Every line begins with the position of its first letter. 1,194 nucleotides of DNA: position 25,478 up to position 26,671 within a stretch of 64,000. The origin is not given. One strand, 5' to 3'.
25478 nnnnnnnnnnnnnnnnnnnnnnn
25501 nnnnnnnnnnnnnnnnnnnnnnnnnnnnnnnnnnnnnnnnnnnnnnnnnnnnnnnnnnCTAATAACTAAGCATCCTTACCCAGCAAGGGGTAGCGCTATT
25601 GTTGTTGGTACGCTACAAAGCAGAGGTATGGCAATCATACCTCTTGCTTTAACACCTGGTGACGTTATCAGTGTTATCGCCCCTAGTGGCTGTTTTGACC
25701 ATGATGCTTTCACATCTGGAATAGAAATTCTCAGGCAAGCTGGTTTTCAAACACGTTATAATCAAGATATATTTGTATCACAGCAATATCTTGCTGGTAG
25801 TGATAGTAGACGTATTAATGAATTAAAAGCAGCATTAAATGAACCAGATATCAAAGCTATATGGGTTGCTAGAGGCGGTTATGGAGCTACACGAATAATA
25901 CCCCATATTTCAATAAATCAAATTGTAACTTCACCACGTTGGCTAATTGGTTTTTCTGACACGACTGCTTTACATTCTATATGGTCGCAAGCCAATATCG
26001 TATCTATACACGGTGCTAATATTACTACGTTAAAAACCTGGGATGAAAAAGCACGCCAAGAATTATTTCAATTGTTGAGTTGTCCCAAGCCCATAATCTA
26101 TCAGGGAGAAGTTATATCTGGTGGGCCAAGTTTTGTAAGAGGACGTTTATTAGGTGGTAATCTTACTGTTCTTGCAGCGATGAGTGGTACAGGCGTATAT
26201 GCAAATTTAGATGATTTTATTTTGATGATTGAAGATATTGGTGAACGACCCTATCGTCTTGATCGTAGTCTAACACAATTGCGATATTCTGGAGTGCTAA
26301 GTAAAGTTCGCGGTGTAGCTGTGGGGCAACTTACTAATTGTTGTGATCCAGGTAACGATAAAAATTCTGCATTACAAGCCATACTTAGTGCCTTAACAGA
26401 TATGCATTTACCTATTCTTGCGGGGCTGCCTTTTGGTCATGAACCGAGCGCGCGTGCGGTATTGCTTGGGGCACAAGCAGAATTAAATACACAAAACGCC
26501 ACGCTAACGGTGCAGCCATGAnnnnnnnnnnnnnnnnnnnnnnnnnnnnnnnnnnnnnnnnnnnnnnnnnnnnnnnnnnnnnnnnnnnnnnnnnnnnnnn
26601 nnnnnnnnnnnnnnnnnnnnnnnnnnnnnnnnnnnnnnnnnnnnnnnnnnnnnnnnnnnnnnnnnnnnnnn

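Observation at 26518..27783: Catalytically degenerate beta-lactamase/PBP-fold protein translationally coupled to ldcA, inside a peptidoglycan-recycling gene set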

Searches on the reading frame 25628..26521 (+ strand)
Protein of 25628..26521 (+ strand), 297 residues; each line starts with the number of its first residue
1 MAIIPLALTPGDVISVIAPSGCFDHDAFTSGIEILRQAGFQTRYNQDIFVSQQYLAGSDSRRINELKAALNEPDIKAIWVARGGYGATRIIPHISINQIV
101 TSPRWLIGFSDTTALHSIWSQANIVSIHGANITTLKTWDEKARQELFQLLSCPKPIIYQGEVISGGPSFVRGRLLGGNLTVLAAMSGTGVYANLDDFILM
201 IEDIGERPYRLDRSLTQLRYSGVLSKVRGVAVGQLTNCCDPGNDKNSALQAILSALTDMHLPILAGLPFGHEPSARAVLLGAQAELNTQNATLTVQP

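Call 3: search_protein_families(library=pfam, proteins=[window:25628-26521:+], max_evalue=0.01)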
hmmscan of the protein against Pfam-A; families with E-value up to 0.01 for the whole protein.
window:25628-26521:+ (297 aa): 2 families
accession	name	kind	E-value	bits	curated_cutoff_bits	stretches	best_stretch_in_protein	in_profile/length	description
PF02016.21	Peptidase_S66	-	3.7e-33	114.7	25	1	14-129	1-121/121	LD-carboxypeptidase N-terminal domain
PF17676.7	Peptidase_S66C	-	2.3e-32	112.5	23.7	1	171-286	1-120/120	LD-carboxypeptidase C-terminal domain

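Call 4: search_protein_families(library=ncbifam, proteins=[window:25628-26521:+], max_evalue=0.01)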
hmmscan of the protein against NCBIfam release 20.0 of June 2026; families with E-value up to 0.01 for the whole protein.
window:25628-26521:+ (297 aa): 1 family
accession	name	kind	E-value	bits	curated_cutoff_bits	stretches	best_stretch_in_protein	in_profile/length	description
NF008424.0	PRK11253.1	equivalog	5.6e-47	160.3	378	1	13-293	6-296/308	muramoyltetrapeptide carboxypeptidase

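Call 56: search_solved_structures(query=window:25628-26521:+, max_evalue=1e-10, show_alignments=1)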
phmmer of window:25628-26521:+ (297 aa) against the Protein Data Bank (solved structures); distinct sequences matched with E-value up to 1e-10: 27.
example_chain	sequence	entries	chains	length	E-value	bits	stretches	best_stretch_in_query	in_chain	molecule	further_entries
6uuk_A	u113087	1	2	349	3e-32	115.2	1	13-289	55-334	Muramoyltetrapeptide carboxypeptidase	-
1zl0_A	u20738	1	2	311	4.1e-32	114.8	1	14-286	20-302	hypothetical protein PA5198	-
1zrs_A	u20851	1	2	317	1.6e-31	112.8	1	14-286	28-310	hypothetical protein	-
2aum_A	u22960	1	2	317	4.1e-31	111.5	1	14-286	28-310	hypothetical protein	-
2aun_A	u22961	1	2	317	3.3e-30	108.5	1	14-284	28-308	hypothetical protein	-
5z01_A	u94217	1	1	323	9.9e-30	106.9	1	14-289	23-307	Murein tetrapeptide carboxypeptidase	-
5z03_A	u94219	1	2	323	2.6e-29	105.6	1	14-289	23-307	Murein tetrapeptide carboxypeptidase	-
4h1h_A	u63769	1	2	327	1.1e-23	87.1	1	2-135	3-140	Lmo1638 protein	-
4inj_A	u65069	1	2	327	2.8e-23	85.7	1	2-135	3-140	Lmo1638 protein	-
5usd_A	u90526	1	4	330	2.8e-21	79.2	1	2-156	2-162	Peptidase S66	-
4e5s_A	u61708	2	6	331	2.8e-21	79.2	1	2-156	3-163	MccFlike protein (BA_5613) | LD-carboxypeptidase family protein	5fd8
3gjz_A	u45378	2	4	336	8.2e-21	77.7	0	4-130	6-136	Microcin immunity protein MccF | Microcin C7 self-immunity protein mccF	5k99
3tyx_A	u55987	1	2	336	8.4e-21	77.6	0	4-130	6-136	Microcin immunity protein MccF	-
3sr3_A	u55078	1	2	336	8.7e-21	77.6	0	4-130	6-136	Microcin immunity protein MccF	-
3u1b_A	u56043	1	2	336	1.5e-20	76.8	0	4-130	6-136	Microcin immunity protein MccF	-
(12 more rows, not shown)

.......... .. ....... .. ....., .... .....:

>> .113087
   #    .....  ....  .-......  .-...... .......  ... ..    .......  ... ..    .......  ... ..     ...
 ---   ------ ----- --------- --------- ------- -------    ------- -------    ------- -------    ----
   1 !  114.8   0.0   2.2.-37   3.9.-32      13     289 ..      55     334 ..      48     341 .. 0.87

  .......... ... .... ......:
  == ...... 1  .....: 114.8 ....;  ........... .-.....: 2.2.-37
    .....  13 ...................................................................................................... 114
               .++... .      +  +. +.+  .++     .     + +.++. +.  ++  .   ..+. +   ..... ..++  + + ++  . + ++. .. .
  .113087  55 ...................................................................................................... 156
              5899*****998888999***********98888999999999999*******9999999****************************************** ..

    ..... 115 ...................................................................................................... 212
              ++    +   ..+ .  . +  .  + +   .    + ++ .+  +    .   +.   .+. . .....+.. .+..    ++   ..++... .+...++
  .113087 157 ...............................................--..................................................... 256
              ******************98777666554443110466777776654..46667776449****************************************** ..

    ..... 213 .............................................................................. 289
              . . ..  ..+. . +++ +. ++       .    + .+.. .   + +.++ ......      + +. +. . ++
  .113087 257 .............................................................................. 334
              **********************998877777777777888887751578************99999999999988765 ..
